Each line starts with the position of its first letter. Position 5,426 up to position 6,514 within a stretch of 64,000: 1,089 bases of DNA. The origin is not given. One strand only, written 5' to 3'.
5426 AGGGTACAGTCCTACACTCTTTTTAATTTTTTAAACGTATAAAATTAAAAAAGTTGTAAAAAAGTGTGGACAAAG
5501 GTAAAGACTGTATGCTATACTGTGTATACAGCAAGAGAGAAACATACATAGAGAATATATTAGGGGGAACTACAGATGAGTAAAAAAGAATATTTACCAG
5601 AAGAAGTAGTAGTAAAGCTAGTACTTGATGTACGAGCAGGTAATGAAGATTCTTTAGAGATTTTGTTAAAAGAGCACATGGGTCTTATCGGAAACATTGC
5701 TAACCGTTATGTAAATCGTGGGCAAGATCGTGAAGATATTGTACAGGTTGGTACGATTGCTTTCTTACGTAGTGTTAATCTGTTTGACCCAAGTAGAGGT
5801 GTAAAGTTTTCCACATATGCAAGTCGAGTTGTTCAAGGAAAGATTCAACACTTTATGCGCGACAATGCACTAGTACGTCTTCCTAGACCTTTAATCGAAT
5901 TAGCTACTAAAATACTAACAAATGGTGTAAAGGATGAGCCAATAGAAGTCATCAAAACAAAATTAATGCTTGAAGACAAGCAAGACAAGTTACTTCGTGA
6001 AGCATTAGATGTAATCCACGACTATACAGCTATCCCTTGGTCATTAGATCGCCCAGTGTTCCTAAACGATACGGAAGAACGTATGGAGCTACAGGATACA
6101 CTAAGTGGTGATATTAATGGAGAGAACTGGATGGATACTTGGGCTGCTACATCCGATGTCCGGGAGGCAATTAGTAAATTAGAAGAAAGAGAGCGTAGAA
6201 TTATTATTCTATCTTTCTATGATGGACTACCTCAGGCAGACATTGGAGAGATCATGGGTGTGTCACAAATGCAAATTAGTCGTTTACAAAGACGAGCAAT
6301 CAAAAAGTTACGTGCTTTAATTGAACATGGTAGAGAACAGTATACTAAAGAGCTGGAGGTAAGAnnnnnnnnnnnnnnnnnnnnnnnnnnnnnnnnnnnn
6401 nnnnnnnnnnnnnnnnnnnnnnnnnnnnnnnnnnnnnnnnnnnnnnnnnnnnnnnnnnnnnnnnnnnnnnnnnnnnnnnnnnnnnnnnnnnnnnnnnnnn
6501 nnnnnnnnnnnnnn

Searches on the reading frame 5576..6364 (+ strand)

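Call 75: search_protein_families(library=ncbifam, proteins=[window:5576-6364:+], max_evalue=1e-10)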
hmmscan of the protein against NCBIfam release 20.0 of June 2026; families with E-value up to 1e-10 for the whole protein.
window:5576-6364:+ (263 aa): 43 families (the best 25 are shown)
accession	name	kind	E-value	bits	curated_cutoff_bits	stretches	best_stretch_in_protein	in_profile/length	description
TIGR02980.1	SigBFG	subfamily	2.2e-46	158.4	234.35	1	28-248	6-225/227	SigB/SigF/SigG family RNA polymerase sigma factor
NF004052.0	PRK05572.1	subfamily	4.5e-42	144.3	311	1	3-250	10-251/252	SigF/SigG family RNA polymerase sporulation sigma factor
TIGR02885.1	spore_sigF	equivalog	1.2e-41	143.1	321.45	1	16-247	2-229/231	RNA polymerase sporulation sigma factor SigF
NF006071.0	PRK08215.1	equivalog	1.7e-39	136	372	1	7-249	19-257/258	RNA polymerase sporulation sigma factor SigG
TIGR02850.1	spore_sigG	equivalog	1.3e-37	129.6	457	1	3-247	12-252/254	RNA polymerase sporulation sigma factor SigG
TIGR02937.1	sigma70-ECF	superfamily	3.6e-32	111.3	42.9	1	26-247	2-163/165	sigma-70 family RNA polymerase sigma factor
TIGR02941.1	Sigma_B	equivalog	7.6e-30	104.2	315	1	10-248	13-252/255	RNA polymerase sigma factor SigB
NF005644.0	PRK07408.1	subfamily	4.4e-29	101.9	261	1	30-251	32-255/258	RNA polymerase sigma factor SigF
NF005514.0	PRK07122.1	subfamily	2e-28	99.3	372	1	33-247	48-261/264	RNA polymerase sigma factor SigF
TIGR02479.1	FliA_WhiG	subfamily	4.8e-24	85.3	189.6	1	30-248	1-222/224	FliA/WhiG family RNA polymerase sigma factor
NF006158.0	PRK08301.1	equivalog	1.4e-23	83.6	339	1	13-101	47-135/241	RNA polymerase sporulation sigma factor SigE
TIGR02835.1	spore_sigmaE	equivalog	9.2e-23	80.9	348.6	1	13-102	40-129/234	RNA polymerase sporulation sigma factor SigE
NF004471.0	PRK05803.1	subfamily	3.4e-22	78.8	252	1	16-97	41-122/235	RNA polymerase sporulation sigma factor SigK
TIGR02997.1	Sig70-cyanoRpoD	subfamily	7.1e-22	78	384.5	1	29-246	78-298/298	RNA polymerase sigma factor, RpoD/SigA family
NF004935.0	PRK06288.1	equivalog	3.8e-21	75.9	343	1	50-249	61-262/270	RNA polymerase sigma factor WhiG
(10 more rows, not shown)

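Call 99: search_protein_families(library=phrogs, proteins=[window:5576-6364:+], max_evalue=0.001)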
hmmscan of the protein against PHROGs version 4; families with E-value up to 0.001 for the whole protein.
window:5576-6364:+ (263 aa): 11 families
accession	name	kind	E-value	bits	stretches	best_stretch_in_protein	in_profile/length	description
phrog_351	-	transcription regulation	1.2e-60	207.2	1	1-253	479-730/928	RNA polymerase sigma factor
phrog_21612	-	transcription regulation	1.8e-27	97.1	1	33-256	21-229/600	RNA polymerase sigma factor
phrog_1740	-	transcription regulation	2e-15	57.3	1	192-250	159-217/567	RNA polymerase sigma factor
phrog_3512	-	transcription regulation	1.7e-07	32.5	1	184-248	46-112/130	sigma factor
phrog_36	-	transcription regulation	3.9e-07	30.9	1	194-249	132-187/220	transcriptional regulator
phrog_11138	-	unknown function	2e-06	29.1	1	164-247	54-137/142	-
phrog_13787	-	unknown function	4.2e-06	28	1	163-250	82-169/172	-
phrog_248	-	transcription regulation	7.4e-06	27.1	1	192-258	80-146/161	transcriptional activator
phrog_1190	-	transcription regulation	4.3e-05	24.3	1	188-251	99-161/167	RNA polymerase sigma factor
phrog_15865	-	transcription regulation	0.00012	22.5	1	14-96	5-96/386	RNA polymerase sigma factor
phrog_3741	-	unknown function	0.0004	21.1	1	27-98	5-81/221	-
